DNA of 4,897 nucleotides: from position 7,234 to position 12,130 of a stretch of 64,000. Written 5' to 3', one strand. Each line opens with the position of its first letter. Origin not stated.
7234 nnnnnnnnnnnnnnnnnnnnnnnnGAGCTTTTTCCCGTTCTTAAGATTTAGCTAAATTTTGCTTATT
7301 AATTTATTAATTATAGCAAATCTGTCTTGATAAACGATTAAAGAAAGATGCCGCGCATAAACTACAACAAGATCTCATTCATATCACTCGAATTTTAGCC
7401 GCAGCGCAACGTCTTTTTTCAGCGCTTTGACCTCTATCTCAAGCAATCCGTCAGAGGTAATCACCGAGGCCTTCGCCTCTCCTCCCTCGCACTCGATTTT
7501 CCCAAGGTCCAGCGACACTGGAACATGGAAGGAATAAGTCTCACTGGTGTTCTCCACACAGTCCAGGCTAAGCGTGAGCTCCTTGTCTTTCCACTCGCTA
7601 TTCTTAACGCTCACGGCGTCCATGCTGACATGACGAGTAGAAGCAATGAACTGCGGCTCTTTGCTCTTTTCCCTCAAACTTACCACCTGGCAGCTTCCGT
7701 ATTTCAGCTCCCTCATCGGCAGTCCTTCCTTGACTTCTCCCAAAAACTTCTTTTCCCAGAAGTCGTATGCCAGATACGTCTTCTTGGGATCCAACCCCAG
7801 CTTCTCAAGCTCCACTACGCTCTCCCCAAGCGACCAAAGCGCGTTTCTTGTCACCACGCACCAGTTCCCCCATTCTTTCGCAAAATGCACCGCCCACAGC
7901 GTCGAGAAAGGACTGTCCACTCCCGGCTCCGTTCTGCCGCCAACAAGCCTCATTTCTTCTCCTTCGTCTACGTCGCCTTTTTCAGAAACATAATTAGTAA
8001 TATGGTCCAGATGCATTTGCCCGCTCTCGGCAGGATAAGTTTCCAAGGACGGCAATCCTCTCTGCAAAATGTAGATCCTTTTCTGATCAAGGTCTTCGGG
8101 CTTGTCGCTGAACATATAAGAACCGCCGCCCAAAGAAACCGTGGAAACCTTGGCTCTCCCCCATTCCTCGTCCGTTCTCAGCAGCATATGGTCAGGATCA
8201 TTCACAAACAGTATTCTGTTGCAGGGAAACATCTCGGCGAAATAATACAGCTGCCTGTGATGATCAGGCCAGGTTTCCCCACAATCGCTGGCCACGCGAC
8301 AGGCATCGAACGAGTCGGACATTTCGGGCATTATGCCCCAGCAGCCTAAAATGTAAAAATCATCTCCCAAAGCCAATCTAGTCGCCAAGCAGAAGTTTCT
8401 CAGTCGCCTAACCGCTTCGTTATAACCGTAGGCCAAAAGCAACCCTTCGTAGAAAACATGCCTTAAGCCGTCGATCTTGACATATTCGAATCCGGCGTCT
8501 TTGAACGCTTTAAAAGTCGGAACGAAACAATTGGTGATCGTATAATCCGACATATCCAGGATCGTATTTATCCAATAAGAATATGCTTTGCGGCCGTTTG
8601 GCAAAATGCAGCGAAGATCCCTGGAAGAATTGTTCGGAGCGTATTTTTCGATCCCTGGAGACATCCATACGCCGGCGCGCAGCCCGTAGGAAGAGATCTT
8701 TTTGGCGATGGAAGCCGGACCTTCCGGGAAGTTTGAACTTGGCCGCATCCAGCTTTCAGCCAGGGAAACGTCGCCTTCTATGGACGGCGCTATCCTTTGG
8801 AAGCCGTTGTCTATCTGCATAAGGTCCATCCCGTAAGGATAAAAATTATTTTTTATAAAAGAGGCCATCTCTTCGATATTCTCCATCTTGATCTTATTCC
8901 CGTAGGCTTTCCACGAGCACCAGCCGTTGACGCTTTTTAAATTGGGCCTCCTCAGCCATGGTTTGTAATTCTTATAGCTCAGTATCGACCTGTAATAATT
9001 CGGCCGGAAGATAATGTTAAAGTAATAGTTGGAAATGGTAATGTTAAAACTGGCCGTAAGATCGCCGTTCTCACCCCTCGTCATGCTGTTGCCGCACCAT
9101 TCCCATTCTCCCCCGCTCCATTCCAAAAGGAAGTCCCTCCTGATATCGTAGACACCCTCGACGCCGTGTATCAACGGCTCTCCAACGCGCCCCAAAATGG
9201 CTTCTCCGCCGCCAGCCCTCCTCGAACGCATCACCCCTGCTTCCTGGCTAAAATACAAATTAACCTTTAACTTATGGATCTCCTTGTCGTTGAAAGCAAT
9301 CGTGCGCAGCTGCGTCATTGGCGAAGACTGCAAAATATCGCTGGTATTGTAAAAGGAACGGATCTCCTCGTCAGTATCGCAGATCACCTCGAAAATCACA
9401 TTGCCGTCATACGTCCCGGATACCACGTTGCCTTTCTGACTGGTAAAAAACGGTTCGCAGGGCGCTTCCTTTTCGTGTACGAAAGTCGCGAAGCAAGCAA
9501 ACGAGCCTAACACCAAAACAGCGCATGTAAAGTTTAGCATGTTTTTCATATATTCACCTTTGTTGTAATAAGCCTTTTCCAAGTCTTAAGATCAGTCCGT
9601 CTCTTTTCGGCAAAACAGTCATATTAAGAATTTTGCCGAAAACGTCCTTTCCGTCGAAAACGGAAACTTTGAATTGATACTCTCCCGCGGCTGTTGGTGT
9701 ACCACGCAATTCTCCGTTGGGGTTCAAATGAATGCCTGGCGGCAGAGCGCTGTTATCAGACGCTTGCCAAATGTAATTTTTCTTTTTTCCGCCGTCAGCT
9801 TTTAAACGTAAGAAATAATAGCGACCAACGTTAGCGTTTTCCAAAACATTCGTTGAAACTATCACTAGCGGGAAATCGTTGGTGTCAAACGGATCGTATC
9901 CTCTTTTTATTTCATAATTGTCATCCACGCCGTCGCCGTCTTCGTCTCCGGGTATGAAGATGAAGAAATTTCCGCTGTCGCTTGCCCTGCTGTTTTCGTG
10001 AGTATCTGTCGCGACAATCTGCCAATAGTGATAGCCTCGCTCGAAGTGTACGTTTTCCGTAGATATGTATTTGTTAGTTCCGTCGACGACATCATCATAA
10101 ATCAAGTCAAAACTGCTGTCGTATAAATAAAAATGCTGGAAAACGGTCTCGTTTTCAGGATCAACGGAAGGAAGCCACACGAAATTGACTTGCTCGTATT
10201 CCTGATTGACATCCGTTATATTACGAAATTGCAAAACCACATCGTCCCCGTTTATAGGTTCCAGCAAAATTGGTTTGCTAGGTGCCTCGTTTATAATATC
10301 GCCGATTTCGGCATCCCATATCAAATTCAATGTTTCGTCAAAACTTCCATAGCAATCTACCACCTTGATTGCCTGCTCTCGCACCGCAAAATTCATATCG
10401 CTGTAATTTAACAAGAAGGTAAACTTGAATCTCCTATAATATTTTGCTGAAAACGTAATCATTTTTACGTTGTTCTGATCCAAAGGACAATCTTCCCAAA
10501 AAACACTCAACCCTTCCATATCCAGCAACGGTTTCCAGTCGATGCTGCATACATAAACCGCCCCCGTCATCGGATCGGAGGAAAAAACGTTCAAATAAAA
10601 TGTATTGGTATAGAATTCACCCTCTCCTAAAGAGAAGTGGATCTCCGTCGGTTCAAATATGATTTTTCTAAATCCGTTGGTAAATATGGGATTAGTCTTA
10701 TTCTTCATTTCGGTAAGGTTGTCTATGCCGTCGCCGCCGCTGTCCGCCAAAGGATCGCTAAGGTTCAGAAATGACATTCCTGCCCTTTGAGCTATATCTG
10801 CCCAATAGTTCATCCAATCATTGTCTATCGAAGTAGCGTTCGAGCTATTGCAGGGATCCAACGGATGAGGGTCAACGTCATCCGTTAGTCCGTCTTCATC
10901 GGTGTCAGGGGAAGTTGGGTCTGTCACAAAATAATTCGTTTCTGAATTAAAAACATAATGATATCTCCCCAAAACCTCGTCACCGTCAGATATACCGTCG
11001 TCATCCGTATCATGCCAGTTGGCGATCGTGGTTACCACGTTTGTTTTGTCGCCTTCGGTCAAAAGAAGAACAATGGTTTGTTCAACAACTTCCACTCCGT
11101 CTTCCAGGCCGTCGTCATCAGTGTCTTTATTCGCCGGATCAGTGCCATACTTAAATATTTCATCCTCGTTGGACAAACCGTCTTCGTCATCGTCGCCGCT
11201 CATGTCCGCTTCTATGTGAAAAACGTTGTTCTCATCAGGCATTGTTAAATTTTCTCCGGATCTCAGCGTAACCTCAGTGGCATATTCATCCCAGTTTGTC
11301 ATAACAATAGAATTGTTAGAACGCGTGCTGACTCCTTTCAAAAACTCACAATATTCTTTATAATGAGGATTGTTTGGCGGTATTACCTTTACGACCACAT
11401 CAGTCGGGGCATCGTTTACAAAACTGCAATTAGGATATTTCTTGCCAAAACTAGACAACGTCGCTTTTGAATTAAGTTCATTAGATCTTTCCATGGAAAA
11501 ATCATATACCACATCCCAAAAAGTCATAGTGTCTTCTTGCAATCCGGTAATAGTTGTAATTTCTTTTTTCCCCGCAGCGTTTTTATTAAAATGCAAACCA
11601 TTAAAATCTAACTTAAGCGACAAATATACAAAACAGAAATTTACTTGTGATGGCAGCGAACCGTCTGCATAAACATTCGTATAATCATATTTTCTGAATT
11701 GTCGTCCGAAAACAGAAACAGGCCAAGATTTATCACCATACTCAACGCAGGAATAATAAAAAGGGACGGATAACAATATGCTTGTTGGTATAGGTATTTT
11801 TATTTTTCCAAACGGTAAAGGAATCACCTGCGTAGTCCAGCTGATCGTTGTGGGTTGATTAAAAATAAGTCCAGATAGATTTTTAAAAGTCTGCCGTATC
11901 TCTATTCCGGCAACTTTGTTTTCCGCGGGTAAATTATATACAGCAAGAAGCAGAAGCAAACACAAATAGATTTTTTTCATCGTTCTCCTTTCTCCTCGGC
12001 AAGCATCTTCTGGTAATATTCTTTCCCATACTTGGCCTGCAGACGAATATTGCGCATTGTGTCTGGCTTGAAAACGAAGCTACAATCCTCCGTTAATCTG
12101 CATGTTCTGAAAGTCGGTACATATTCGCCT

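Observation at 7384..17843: Low-GC operon encoding only secreted proteins, inserted between metG and a native exoprotein locus, with no mobility genes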

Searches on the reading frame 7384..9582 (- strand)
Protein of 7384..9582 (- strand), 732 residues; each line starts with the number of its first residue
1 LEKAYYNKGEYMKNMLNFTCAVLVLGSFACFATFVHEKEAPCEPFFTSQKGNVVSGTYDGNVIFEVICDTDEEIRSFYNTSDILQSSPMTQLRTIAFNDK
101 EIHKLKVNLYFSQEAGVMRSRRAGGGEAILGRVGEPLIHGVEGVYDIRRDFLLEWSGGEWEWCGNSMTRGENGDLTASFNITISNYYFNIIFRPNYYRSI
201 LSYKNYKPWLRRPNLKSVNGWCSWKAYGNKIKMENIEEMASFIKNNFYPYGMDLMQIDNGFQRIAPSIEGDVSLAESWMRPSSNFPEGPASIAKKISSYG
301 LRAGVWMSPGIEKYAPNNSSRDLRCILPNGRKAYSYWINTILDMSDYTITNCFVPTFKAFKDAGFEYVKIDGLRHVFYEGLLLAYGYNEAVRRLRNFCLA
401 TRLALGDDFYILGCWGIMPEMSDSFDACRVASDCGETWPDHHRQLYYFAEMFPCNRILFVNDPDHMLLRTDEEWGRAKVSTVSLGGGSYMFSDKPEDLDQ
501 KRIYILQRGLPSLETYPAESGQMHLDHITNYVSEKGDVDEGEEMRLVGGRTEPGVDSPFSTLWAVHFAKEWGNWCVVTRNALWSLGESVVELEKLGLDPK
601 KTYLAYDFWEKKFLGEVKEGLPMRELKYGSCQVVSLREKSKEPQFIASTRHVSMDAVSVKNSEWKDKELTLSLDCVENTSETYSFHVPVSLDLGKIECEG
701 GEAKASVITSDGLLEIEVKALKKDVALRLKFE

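Call 4: search_protein_families(library=pfam, proteins=[window:7384-9582:-], max_evalue=0.01)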
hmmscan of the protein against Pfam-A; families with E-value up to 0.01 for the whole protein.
window:7384-9582:- (732 aa): 1 family
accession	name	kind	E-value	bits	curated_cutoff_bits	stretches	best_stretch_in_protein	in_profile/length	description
PF02065.24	Melibiase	-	0.00045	19.7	27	1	223-377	47-196/347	Melibiase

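Call 9: search_protein_families(library=ncbifam, proteins=[window:7384-9549:-], max_evalue=0.01)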
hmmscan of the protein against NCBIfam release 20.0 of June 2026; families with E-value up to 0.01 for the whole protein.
window:7384-9549:- (721 aa): 0 families

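Call 10: search_protein_families(library=phrogs, proteins=[window:7384-9549:-], max_evalue=0.01)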
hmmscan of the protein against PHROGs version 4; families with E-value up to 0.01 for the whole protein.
window:7384-9549:- (721 aa): 0 families

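Call 36: search_solved_structures(query=window:7384-9549:-, max_evalue=1, show_alignments=1)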
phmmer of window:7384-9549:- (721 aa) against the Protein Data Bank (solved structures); distinct sequences matched with E-value up to 1: 11.
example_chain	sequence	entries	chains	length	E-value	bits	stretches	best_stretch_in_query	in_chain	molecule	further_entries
1zy9_A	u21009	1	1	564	7.6e-10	41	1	206-434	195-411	alpha-galactosidase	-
5m0x_A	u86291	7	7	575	8e-10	40.9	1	206-434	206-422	Alpha-galactosidase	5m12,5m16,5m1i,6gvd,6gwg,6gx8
6gta_A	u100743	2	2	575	9.3e-09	37.4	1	206-434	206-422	Alpha-galactosidase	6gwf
6lcj_A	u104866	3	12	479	3.1e-07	32.4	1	203-435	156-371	Alpha-galactosidase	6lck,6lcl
4fnr_A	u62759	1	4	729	0.062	14.9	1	236-366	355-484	Alpha-galactosidase AgaA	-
4fnt_A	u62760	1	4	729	0.072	14.7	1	238-366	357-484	Alpha-galactosidase AgaA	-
4fnp_A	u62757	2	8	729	0.083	14.5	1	238-366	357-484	Alpha-galactosidase AgaA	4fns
4fnq_A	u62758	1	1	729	0.11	14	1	237-367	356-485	Alpha-galactosidase AgaB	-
1szn_A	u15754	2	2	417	0.13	13.8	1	209-301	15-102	alpha-galactosidase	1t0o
2xn0_A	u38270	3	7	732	0.23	13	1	237-382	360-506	ALPHA-GALACTOSIDASE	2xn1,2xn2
4fnu_A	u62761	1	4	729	0.66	11.5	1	238-364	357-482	Alpha-galactosidase AgaA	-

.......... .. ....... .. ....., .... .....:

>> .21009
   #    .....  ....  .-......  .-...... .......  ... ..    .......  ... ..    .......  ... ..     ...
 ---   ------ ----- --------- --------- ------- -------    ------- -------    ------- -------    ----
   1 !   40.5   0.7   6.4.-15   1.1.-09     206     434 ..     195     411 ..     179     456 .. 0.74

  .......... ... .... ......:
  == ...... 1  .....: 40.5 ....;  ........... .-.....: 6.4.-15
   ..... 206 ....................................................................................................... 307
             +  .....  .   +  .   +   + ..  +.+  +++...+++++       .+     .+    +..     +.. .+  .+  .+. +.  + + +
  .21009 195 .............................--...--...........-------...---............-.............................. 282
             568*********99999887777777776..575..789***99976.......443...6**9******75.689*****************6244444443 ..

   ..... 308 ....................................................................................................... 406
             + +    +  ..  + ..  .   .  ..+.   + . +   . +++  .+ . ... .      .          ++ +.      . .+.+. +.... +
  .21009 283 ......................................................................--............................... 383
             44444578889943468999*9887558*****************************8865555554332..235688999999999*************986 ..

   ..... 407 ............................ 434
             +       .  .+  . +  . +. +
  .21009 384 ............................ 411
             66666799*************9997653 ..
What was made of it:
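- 7384..9549 (-): GHD_721: signal peptide plus a GH36-like (clan GH-D) alpha-galactosidase-type domain; the most conserved and least AT-rich cassette gene. PDB 1zy9 E 7.6e-10, with KIDGL aligned to KIDFL (call 36).
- On GH36 / clan GH-D glycosidase (GHD_721): 1zy9 E 7.6e-10 over residues 206-434 (call 36). KIDGL aligns with KIDFL of TmGalA (call 36).
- Closest known: GH36 alpha-galactosidases. Same: GHD_721 residues 206-434 align at E 7.6e-10, including the K-I-D nucleophile motif (call 36).
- GH36 motif (call 36).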

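Call 55: find_homologous_proteins(query=window:7384-9549:-, max_evalue=1e-10)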
Query window:7384-9549:- (721 aa): 38 proteins with E <= 1e-10 among 6730 candidates.
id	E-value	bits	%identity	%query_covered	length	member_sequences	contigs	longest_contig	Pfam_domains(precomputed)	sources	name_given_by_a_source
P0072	0.0e+0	1588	92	100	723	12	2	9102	-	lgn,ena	-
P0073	0.0e+0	1488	86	100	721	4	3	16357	-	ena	-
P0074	0.0e+0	1476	85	100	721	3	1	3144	-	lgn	-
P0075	0.0e+0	1469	85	100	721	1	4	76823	-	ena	-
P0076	0.0e+0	1450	84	100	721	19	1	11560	-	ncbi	-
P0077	0.0e+0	1356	80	99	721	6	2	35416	-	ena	-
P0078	0.0e+0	1156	68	99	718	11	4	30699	-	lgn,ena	-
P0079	0.0e+0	1122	67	100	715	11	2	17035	-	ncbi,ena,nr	ncbi:alpha-galactosidase [bacterium]|nr:alpha-galactosidase [bacterium]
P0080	0.0e+0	1056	64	99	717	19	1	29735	-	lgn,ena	-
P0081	0.0e+0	1022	61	100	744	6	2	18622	-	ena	-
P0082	2.7e-268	910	69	78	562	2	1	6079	-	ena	-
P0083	1.6e-248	845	51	99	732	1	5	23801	PF02065.25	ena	-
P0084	6.4e-243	827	52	94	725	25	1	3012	PF02065.25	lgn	-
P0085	1.9e-241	822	50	99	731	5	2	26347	PF02065.25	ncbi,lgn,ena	-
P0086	3.4e-237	808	52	95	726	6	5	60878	PF02065.25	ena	-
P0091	1.9e-144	501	37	90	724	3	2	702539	PF02065.25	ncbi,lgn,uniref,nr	ncbi:alpha-galactosidase [Paenibacillus dokdonensis]|uniref:Alpha-galactosidase n=1 Tax=Paenibacillu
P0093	2.6e-140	487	37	89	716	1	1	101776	PF02065.25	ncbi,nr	ncbi:MAG: alpha-galactosidase [Verrucomicrobia bacterium]|nr:alpha-galactosidase [Verrucomicrobiota 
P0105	1.6e-107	379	33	93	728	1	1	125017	PF02065.25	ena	-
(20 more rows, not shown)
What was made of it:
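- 7384..9549 (-): Relatives at 33-37% are named alpha-galactosidase in Paenibacillus and Verrucomicrobia (call 55).
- Closest known: GH36 alpha-galactosidases. Same: Full-length relatives of about 720 aa are annotated alpha-galactosidase (call 55).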

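Call 57: find_encoding_contigs(protein=P0093, flank=10000, max_places=2)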
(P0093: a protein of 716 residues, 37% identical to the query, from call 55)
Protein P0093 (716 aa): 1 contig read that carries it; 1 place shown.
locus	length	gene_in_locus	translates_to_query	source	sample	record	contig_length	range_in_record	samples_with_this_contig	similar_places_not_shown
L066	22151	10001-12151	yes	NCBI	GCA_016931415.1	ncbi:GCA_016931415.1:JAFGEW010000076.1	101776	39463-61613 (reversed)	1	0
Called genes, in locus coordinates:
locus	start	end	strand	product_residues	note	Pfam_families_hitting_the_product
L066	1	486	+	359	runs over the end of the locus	PF01208:URO-D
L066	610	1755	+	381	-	PF01073:3Beta_HSD, PF01370:Epimerase, PF07993:NAD_binding_4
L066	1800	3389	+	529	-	PF00501:AMP-binding, PF13193:AMP-binding_C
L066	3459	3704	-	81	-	-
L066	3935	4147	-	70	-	-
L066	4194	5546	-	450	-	PF00359:PTS_EIIA_2, PF21755:DacZ_P, PF02457:DAC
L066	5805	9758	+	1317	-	PF08305:NPCBM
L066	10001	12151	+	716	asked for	PF02065:Melibiase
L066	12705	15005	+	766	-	PF13439:Glyco_transf_4, PF00534:Glycos_transf_1, PF13692:Glyco_trans_1_4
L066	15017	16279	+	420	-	PF13692:Glyco_trans_1_4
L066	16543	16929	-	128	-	-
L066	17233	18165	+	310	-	PF09992:NAGPA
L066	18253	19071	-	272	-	PF01209:Ubie_methyltran, PF13489:Methyltransf_23, PF08241:Methyltransf_11, PF08242:Methyltransf_12, PF13649:Methyltransf_25, PF13847:Methyltransf_31, PF02254:TrkA_N (weak)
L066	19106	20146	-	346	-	PF00557:Peptidase_M24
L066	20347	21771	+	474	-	PF02310:B12-binding, PF04055:Radical_SAM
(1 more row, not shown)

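Call 58: find_encoding_contigs(protein=P0105, flank=10000, max_places=2)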
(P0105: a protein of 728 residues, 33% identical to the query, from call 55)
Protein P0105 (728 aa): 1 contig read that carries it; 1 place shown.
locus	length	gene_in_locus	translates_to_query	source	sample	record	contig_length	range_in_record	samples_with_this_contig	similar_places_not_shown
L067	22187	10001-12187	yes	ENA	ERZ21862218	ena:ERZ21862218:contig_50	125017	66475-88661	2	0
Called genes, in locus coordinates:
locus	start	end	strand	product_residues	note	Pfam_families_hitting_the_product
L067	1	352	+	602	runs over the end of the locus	PF00728:Glyco_hydro_20, PF18088:Glyco_H_20C_C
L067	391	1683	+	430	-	PF06824:Glyco_hydro_125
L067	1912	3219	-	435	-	PF02056:Glyco_hydro_4, PF11975:Glyco_hydro_4C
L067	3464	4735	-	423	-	-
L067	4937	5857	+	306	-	PF02311:AraC_binding, PF00165:HTH_AraC, PF12833:HTH_18, PF00165:HTH_AraC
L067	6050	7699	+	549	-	PF01547:SBP_bac_1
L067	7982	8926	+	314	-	PF00528:BPD_transp_1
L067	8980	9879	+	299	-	PF00528:BPD_transp_1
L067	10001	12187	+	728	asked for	PF02065:Melibiase (weak)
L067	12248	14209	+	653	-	PF16334:DUF4964, PF17168:DUF5127, PF16335:GtaA_6_Hairpin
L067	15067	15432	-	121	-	-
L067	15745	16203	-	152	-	-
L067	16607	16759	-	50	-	-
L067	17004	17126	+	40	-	-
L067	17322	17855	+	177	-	-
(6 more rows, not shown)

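Call 59: find_encoding_contigs(protein=P0091, flank=10000, max_places=1)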
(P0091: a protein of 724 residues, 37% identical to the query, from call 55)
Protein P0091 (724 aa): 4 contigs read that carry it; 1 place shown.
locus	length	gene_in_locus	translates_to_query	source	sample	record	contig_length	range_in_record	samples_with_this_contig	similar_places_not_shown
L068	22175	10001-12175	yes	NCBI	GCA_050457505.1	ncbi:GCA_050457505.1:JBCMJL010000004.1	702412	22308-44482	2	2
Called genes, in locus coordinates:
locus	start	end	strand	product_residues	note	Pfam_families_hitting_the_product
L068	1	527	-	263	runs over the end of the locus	PF13796:Sensor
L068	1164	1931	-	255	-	PF07690:MFS_1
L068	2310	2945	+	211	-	PF13640:2OG-FeII_Oxy_3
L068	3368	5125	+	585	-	PF02743:dCache_1, PF00672:HAMP (weak), PF06580:His_kinase, PF02518:HATPase_c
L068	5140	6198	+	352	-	PF00072:Response_reg, PF00165:HTH_AraC (weak), PF12833:HTH_18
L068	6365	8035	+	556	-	-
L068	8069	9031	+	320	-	PF00528:BPD_transp_1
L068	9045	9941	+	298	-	PF00528:BPD_transp_1 (weak)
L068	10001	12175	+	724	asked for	PF02065:Melibiase (weak)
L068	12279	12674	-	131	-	PF00903:Glyoxalase (weak), PF22677:Ble-like_N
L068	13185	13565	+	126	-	PF00376:MerR, PF13411:MerR_1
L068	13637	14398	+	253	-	PF00106:adh_short, PF13561:adh_short_C2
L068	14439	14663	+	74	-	-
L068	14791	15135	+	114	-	PF05448:AXE1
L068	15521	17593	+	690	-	PF00144:Beta-lactamase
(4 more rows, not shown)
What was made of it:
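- Closest known: GH36 alpha-galactosidases. Different: It carries a signal peptide and sits in a cassette, whereas the relatives sit in sugar-uptake operons (calls 57-59).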

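Call 84: search_protein_families(library=padloc, proteins=[window:7384-9549:-], max_evalue=0.01)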
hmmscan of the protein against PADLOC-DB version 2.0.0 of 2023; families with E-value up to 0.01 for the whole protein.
window:7384-9549:- (721 aa): 0 families

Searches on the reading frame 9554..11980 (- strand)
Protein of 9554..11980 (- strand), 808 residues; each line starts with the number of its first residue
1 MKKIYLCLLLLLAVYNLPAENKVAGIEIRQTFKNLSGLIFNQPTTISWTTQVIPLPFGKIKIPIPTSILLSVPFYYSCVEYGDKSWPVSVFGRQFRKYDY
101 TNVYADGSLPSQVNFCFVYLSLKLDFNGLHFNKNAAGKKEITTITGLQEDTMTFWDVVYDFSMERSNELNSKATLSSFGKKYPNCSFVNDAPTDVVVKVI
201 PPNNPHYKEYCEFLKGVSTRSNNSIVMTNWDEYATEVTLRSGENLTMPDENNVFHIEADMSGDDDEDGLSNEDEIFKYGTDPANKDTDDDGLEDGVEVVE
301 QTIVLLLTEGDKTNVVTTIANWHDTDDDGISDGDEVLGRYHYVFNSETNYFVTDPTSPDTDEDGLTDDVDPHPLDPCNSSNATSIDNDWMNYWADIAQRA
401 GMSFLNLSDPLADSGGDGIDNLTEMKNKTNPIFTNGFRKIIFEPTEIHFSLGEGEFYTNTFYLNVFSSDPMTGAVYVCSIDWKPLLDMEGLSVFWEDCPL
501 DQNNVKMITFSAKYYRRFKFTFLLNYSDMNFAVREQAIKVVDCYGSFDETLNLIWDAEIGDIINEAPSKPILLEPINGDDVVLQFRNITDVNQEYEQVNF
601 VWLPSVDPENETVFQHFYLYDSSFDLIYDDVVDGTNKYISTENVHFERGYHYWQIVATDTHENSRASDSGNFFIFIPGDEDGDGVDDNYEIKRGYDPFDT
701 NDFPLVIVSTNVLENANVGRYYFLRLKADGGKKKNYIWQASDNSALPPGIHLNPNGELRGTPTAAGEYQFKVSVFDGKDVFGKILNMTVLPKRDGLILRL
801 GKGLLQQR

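Call 4: search_protein_families(library=pfam, proteins=[window:9554-11980:-], max_evalue=0.01)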
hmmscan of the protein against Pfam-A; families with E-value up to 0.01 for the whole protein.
window:9554-11980:- (808 aa): 2 families
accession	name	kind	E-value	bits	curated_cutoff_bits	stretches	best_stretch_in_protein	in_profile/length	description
PF05345.18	He_PIG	-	1.2e-07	32.5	24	1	738-779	41-84/96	Putative Ig domain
PF18884.5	TSP3_bac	-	0.00043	20.5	25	1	263-284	1-21/22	Bacterial TSP3 repeat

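Call 9: search_protein_families(library=ncbifam, proteins=[window:9554-11980:-], max_evalue=0.01)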
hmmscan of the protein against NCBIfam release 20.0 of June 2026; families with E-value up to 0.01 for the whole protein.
window:9554-11980:- (808 aa): 1 family
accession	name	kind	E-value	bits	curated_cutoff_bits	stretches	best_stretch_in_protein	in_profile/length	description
NF033765.2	gliding_CglD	equivalog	6.1e-06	24.3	400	1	262-370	78-188/1124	adventurous gliding motility lipoprotein CglD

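Call 10: search_protein_families(library=phrogs, proteins=[window:9554-11980:-], max_evalue=0.01)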
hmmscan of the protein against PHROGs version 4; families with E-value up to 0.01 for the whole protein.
window:9554-11980:- (808 aa): 0 families

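Call 53: search_solved_structures(query=A4, max_evalue=1)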
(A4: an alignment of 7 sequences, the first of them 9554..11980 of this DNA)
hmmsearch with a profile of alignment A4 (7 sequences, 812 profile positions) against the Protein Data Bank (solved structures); distinct sequences matched with E-value up to 1: 0.
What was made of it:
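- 9554..11980 (-): TSP_808: signal peptide, N-terminal domain, TSP3 arrays, Ig/FN3-like domains, He_PIG Ig domain, conserved C-terminal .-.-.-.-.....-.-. motif. No PDB sequence relative (call 53).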

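Call 84: search_protein_families(library=padloc, proteins=[window:9554-11980:-], max_evalue=0.01)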
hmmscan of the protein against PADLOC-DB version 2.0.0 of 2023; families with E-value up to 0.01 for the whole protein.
window:9554-11980:- (808 aa): 0 families
